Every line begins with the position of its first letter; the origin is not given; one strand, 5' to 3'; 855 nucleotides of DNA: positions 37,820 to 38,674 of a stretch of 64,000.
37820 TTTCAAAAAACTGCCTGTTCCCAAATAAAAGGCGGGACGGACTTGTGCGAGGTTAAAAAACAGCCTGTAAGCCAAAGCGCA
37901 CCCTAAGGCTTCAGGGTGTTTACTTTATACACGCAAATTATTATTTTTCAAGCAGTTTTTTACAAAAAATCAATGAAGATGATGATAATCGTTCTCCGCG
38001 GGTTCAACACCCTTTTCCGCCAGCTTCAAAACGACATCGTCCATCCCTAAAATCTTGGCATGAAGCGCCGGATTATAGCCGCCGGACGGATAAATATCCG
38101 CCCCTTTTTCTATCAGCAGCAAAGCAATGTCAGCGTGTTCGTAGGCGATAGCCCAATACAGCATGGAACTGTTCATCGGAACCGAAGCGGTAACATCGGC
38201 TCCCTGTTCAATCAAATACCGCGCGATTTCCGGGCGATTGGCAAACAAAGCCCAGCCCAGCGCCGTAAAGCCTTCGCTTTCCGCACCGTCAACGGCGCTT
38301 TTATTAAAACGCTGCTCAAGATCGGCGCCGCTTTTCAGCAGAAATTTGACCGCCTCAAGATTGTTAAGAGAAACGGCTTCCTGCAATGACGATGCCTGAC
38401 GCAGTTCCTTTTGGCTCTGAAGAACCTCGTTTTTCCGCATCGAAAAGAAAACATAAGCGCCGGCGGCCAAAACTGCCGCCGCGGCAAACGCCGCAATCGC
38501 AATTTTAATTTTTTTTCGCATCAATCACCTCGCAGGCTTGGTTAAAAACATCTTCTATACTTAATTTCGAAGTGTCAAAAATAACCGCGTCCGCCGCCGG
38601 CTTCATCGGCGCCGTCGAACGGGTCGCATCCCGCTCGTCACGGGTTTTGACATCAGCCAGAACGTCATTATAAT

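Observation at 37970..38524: Ankyrin-repeat gene inserted between cmk and rpsA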

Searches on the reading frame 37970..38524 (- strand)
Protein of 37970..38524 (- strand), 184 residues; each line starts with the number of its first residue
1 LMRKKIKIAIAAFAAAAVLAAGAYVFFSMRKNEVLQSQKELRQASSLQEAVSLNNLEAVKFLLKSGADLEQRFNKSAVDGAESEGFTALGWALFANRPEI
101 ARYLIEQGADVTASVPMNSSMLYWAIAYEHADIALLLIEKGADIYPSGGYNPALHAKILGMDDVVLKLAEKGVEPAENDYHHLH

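Call 3: search_protein_families(library=pfam, proteins=[window:37970-38524:-], max_evalue=0.01)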
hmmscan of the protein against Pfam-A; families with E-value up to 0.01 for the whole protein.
window:37970-38524:- (184 aa): 5 families
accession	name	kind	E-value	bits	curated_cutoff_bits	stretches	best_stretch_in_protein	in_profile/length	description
PF12796.13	Ank_2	-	7e-17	62.2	27.3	2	42-113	28-88/90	Ankyrin repeats (3 copies)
PF00023.36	Ank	-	2.8e-15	56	21.1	2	85-113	2-30/33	Ankyrin repeat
PF13606.12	Ank_3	-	2.9e-15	55.1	22.3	1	85-112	2-29/30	Ankyrin repeat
PF13637.12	Ank_4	-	3.1e-12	46.8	22.7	1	48-105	2-50/50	Ankyrin repeats (many copies)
PF13857.12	Ank_5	-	0.00011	23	27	0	50-81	23-56/56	Ankyrin repeats (many copies)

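Call 4: search_protein_families(library=ncbifam, proteins=[window:37970-38524:-], max_evalue=0.01)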
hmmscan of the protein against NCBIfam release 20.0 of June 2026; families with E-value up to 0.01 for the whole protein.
window:37970-38524:- (184 aa): 5 families
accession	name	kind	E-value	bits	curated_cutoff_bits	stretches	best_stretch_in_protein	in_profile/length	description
NF043029.1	T4SS_AnkY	equivalog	3.5e-08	32.3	600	2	84-144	457-517/543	Dot/Icm T4SS effector AnkY/LegA9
NF043023.1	T4SS_AnkH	equivalog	3.8e-08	32.5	600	1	77-143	24-90/467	Dot/Icm T4SS effector AnkH/LegA3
NF043028.1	T4SS_AnkX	equivalog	0.00066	17.9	1400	1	41-156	580-691/938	Dot/Icm T4SS effector AnkN/AnkX/LegA8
NF043021.1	T4SS_AnkF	equivalog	0.001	17.4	1000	1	40-127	582-656/917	Dot/Icm T4SS effector AnkF/LegA14/Ceg31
NF041931.2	MzaA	equivalog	0.0012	17.8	800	1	74-141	24-91/726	MZA anti-phage system associated sigma-70 family RNA polymerase sigma factor MzaA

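Call 5: find_homologous_proteins(query=window:37970-38524:-)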
Query window:37970-38524:- (184 aa): 46 proteins with E <= 0.001 among 1050 candidates.
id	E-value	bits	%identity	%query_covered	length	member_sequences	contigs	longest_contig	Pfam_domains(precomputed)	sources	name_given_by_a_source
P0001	2.3e-111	387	99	99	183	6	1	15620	PF13606.13,PF12796.14,PF00023.37,PF13637.13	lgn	-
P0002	5.0e-92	324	82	99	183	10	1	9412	PF13606.13,PF12796.14,PF00023.37,PF13637.13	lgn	-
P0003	7.8e-65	236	64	98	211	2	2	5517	PF13606.13,PF12796.14,PF00023.37,PF13637.13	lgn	-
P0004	8.4e-64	232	63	98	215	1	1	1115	PF13606.13,PF12796.14,PF00023.37,PF13637.13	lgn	-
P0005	2.5e-50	188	55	95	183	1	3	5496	PF13606.13,PF12796.14,PF00023.37,PF13637.13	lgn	-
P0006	1.0e-49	186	54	96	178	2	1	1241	PF13606.13,PF12796.14,PF00023.37,PF13637.13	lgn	-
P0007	1.1e-49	186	55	96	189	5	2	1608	PF13606.13,PF12796.14,PF00023.37,PF13637.13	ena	-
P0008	6.1e-49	184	52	97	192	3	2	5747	PF13606.13,PF12796.14,PF00023.37,PF13637.13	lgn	-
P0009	1.4e-48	183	54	95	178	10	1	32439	PF13606.13,PF12796.14,PF00023.37,PF13637.13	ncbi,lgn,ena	-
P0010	1.9e-48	182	54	93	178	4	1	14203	PF13606.13,PF12796.14,PF00023.37,PF13637.13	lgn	-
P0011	3.2e-48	182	52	98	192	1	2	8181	PF13606.13,PF12796.14,PF00023.37,PF13637.13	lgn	-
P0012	6.1e-48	181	60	74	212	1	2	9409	PF13606.13,PF12796.14,PF00023.37,PF13637.13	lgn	-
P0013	1.2e-47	180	52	99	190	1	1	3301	PF13606.13,PF12796.14,PF00023.37,PF13637.13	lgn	-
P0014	1.6e-47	179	51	96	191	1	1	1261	PF13606.13,PF12796.14,PF00023.37,PF13637.13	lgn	-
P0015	3.6e-47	178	57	95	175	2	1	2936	PF13606.13,PF12796.14,PF00023.37,PF13637.13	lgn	-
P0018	1.6e-46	176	49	99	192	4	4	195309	PF13606.13,PF12796.14,PF00023.37,PF13637.13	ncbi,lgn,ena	-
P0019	3.0e-46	175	52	87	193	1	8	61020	PF13606.13,PF12796.14,PF00023.37,PF13637.13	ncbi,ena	-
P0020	5.1e-46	174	47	99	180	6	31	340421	PF13606.13,PF12796.14,PF00023.37,PF13637.13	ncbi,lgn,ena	-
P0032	7.8e-41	158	49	97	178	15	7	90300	PF13606.13,PF12796.14,PF00023.37,PF13637.13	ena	-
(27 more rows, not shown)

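Call 7: find_related_loci(query=window:37970-38524:-, collection=genome_contigs, flank=6000)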
Query window:37970-38524:- (184 aa) in genome_contigs; peptide patterns used: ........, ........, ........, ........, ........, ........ (x = any residue, [..] = any of these).
532 stretches matched a pattern; 263 encode a relative of the query (tblastn E <= 1e-3); the best 80 are kept; 80 distinct loci.
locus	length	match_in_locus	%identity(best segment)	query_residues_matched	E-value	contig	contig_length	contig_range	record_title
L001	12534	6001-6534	73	4-184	2e-87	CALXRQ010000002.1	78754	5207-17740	MAG: uncultured Alphaproteobacteria bacterium isolate BRZ_KF__bin25 genome assembly, contig: BRZ_KF__NODE_452_length_787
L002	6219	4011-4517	54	2-175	1e-55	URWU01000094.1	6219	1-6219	uncultured Alphaproteobacteria bacterium isolate UMGS1426 genome assembly, contig: NODE_1475_length_6219_cov_4.869079, w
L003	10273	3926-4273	43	42-150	3e-15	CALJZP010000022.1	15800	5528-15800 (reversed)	MAG: uncultured Azonexus sp. isolate N1_Bin_Bin_168_sub_1 genome assembly, contig: c_000002653658, whole genome shotgun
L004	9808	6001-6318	45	42-150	4e-15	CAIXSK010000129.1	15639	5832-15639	MAG: uncultured beta proteobacterium isolate Loclat_bin-15563 genome assembly, contig: bin-15563:129/469, whole genome s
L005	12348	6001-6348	43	42-150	3e-15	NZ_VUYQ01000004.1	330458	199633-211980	Dechloromonas sp. CZR5 R5_scaffold4, whole genome shotgun sequence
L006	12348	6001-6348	43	42-150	4e-15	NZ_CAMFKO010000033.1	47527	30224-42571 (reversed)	MAG: uncultured Dechloromonas sp. isolate SRR12456164_bin.2_metaWRAP_v1.3_MAG ERZ12289972.273, whole genome shotgun sequ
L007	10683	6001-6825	39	53-144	9e-15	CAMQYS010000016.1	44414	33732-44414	MAG TPA_asm: uncultured Deferribacteraceae bacterium isolate ERR3140049_bin.2_metaWRAP_v1.3_MAG genome assembly, contig:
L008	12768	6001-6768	40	45-174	1e-14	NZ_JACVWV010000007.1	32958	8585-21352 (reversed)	Wolbachia endosymbiont of Pentalonia nigronervosa strain WolPenNig flattened_line_5941, whole genome shotgun sequence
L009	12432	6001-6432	40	39-175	1e-14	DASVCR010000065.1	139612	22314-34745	MAG TPA_asm: Gammaproteobacteria bacterium isolate SMAG_U2011 k141_11798, whole genome shotgun sequence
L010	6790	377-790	45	42-180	1e-14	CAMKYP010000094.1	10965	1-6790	MAG: uncultured Dechloromonas sp. isolate SRR7287212_bin.7_metawrap_v1.3.0_MAG genome assembly, contig: ERZ10357996_1140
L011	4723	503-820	45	42-150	1e-14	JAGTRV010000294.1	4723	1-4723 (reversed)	MAG: Proteobacteria bacterium isolate CTSoil_123 scaffold_42176, whole genome shotgun sequence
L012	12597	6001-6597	32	37-175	2e-14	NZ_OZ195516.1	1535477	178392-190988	Rickettsiella endosymbiont of Litargus connexus isolate 54705 chromosome 1, complete sequence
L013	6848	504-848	38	45-144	5e-14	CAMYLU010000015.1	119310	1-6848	MAG: uncultured Gammaproteobacteria bacterium isolate FCS_Gamma_010 genome assembly, contig: scaffold_44, whole genome s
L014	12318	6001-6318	45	42-150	2e-14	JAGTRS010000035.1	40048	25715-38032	MAG: Proteobacteria bacterium isolate CTSoil_120 scaffold_217, whole genome shotgun sequence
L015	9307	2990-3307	45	42-150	1e-13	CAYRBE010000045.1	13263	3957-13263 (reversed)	MAG TPA_asm: uncultured Dechloromonas sp. isolate SRP272421_co1_173 genome assembly, contig: NODE_14664_length_13263_cov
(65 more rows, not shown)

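Call 8: find_encoding_contigs(protein=P0020, flank=6000, max_places=4)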
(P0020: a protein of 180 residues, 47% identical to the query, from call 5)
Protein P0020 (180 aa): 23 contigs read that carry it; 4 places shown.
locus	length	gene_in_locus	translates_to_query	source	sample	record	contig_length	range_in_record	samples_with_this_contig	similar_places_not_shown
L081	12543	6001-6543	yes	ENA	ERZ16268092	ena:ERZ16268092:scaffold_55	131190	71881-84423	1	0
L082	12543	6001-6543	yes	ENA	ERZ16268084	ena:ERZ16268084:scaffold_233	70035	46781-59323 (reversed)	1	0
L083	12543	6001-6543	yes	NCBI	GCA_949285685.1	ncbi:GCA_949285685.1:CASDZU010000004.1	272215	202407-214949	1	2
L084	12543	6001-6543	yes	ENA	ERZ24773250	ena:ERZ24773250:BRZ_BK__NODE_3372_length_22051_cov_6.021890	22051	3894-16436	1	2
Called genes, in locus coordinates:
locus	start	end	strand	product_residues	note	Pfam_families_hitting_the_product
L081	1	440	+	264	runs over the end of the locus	PF00318:Ribosomal_S2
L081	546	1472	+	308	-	PF00889:EF_TS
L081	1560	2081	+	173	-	-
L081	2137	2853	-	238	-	PF01209:Ubie_methyltran (weak), PF08241:Methyltransf_11, PF08242:Methyltransf_12 (weak), PF13649:Methyltransf_25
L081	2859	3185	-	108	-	-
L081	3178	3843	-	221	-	PF00072:Response_reg, PF00196:GerE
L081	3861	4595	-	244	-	PF20260:PUA_4, PF04452:Methyltrans_RNA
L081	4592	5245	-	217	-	-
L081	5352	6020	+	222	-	PF02224:Cytidylate_kin, PF13189:Cytidylate_kin2, PF13207:AAA_17 (faint)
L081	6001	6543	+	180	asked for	PF00023:Ank (faint), PF12796:Ank_2, PF13606:Ank_3 (faint), PF13637:Ank_4 (weak)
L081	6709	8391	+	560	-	PF17092:PCB_OB (faint), PF00575:S1, PF13509:S1_2 (faint), PF21710:Spt6_S1 (faint), PF00575:S1, PF23459:S1_RRP5 (weak), PF00575:S1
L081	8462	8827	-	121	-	-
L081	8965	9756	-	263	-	-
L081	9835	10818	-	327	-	PF06258:Mito_fiss_Elm1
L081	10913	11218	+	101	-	-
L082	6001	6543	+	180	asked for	PF00023:Ank (faint), PF12796:Ank_2, PF13606:Ank_3 (faint), PF13637:Ank_4 (weak)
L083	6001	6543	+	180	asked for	PF00023:Ank (faint), PF12796:Ank_2, PF13606:Ank_3 (faint), PF13637:Ank_4 (weak)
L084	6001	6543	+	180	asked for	PF00023:Ank (faint), PF12796:Ank_2, PF13606:Ank_3 (faint), PF13637:Ank_4 (weak)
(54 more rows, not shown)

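Call 13: find_encoding_contigs(protein=P0018, flank=4000, max_places=2)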
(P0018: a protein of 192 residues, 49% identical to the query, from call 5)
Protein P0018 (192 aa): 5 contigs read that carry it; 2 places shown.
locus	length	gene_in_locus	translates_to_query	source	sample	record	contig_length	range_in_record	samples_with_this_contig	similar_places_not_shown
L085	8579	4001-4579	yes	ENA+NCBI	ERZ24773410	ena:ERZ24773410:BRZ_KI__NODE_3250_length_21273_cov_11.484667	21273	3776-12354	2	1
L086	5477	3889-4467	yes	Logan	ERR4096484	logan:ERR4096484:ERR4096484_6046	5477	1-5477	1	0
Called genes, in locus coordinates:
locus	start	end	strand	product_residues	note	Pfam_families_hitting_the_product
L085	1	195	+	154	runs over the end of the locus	-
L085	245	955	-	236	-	PF01209:Ubie_methyltran (weak), PF13489:Methyltransf_23 (weak), PF13847:Methyltransf_31 (weak), PF08241:Methyltransf_11, PF08242:Methyltransf_12, PF13649:Methyltransf_25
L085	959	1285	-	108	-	-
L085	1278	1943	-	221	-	PF00072:Response_reg, PF00196:GerE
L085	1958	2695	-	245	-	PF20260:PUA_4, PF04452:Methyltrans_RNA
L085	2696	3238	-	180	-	-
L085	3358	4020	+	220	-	PF02224:Cytidylate_kin, PF13189:Cytidylate_kin2, PF13207:AAA_17 (faint)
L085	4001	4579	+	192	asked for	PF00023:Ank (faint), PF12796:Ank_2, PF13606:Ank_3 (faint), PF13637:Ank_4 (weak), PF12796:Ank_2 (weak)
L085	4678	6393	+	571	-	PF17092:PCB_OB (faint), PF21710:Spt6_S1 (faint), PF00575:S1, PF13509:S1_2 (faint), PF00575:S1, PF23459:S1_RRP5 (weak), PF00575:S1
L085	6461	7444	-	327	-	PF06258:Mito_fiss_Elm1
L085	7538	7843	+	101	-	-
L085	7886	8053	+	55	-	-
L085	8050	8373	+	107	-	-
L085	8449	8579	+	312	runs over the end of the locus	PF00226:DnaJ, PF01556:DnaJ_C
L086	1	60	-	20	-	?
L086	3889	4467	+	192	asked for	PF00023:Ank (faint), PF12796:Ank_2, PF13606:Ank_3 (faint), PF13637:Ank_4 (weak), PF12796:Ank_2 (weak)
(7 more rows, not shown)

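Call 14: find_encoding_contigs(protein=P0032, flank=4000, max_places=2)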
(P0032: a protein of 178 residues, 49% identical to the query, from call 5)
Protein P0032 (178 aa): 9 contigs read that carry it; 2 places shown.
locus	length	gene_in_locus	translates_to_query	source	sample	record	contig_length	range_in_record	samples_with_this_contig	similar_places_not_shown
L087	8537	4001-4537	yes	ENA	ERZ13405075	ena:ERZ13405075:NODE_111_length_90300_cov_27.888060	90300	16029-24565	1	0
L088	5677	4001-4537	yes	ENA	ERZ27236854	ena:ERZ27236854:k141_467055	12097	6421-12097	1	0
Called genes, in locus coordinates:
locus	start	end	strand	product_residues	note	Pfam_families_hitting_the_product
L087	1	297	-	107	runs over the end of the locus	-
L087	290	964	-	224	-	PF00072:Response_reg, PF08281:Sigma70_r4_2 (faint), PF00196:GerE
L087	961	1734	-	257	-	PF20260:PUA_4, PF04452:Methyltrans_RNA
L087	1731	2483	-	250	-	-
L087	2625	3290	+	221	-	PF02224:Cytidylate_kin, PF13189:Cytidylate_kin2, PF13207:AAA_17 (faint)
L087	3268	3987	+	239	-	PF13606:Ank_3 (faint)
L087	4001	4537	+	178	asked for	PF12796:Ank_2 (weak), PF00023:Ank (faint), PF13606:Ank_3 (faint), PF13637:Ank_4 (faint)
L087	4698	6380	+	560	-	PF17092:PCB_OB (faint), PF00575:S1, PF13509:S1_2 (faint), PF21710:Spt6_S1 (faint), PF18614:RNase_II_C_S1 (faint), PF00575:S1, PF23459:S1_RRP5 (weak), PF00575:S1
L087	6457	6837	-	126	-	-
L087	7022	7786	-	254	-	-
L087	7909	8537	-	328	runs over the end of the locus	PF06258:Mito_fiss_Elm1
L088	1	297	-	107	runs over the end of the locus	-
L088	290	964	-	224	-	PF00072:Response_reg, PF08281:Sigma70_r4_2 (faint), PF00196:GerE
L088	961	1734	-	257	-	PF20260:PUA_4, PF04452:Methyltrans_RNA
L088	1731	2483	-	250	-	-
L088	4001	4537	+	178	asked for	PF12796:Ank_2 (weak), PF00023:Ank (faint), PF13606:Ank_3 (faint), PF13637:Ank_4 (faint)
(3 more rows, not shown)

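Call 15: find_encoding_contigs(protein=P0019, flank=4000, max_places=2)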
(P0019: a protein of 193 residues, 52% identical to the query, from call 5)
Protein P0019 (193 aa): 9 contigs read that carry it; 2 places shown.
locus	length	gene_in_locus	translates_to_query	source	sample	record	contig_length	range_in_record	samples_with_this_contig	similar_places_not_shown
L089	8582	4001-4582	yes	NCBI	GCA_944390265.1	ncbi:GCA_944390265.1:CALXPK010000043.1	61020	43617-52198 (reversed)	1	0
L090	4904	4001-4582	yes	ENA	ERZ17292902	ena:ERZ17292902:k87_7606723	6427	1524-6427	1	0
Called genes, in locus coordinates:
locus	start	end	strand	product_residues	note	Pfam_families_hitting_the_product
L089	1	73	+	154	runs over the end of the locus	-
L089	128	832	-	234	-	PF01209:Ubie_methyltran (weak), PF13489:Methyltransf_23 (weak), PF13847:Methyltransf_31 (weak), PF08241:Methyltransf_11, PF08242:Methyltransf_12, PF13649:Methyltransf_25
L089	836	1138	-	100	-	-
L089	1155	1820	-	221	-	PF00072:Response_reg, PF08281:Sigma70_r4_2 (faint), PF00196:GerE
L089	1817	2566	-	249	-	PF20260:PUA_4, PF04452:Methyltrans_RNA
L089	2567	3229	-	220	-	-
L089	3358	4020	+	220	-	PF02224:Cytidylate_kin, PF13189:Cytidylate_kin2, PF13207:AAA_17 (faint)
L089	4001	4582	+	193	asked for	PF12796:Ank_2, PF00023:Ank (faint), PF13606:Ank_3 (faint), PF13637:Ank_4 (weak), PF12796:Ank_2 (weak)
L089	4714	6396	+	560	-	PF17092:PCB_OB (faint), PF00575:S1, PF00575:S1, PF00575:S1, PF23459:S1_RRP5 (weak), PF00575:S1, PF23459:S1_RRP5 (weak), PF00575:S1, +3 more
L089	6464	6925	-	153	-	-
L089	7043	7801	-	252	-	-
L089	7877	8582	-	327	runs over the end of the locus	PF06258:Mito_fiss_Elm1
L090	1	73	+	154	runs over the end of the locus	-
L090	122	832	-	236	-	PF01209:Ubie_methyltran (weak), PF13489:Methyltransf_23 (weak), PF13847:Methyltransf_31 (weak), PF08241:Methyltransf_11, PF08242:Methyltransf_12, PF13649:Methyltransf_25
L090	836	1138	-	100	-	-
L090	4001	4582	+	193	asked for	PF12796:Ank_2, PF00023:Ank (faint), PF13606:Ank_3 (faint), PF13637:Ank_4 (weak), PF12796:Ank_2 (weak)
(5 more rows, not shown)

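Call 28: predict_structure(alignment_id=A1)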
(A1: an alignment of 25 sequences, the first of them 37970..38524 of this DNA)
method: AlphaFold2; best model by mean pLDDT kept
length: 184 residues; sequences in the alignment: 25
mean_pLDDT: 88.9   pTM: 0.76
mean pLDDT of the five models: 88.9, 88.6, 87.9, 87.8, 86.6
residues with pLDDT >= 90: 118; 70-90: 47; 50-70: 15; < 50: 4
segments of 3 or more residues with pLDDT < 50: 181-184
pLDDT, mean of each block of 10 residues (from residue 1): 79 90 90 89 93 98 95 71 79 97 98 85 96 98 87 95 98 78 45
secondary structure, 60 per line:
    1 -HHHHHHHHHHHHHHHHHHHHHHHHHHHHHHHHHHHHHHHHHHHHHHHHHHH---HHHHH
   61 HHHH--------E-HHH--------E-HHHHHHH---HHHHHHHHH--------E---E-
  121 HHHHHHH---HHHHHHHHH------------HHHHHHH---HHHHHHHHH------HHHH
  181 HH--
elements in order: H2-52 H56-64 H88-94 H98-106 H121-127 H131-139 H152-158 H162-170 H177-182
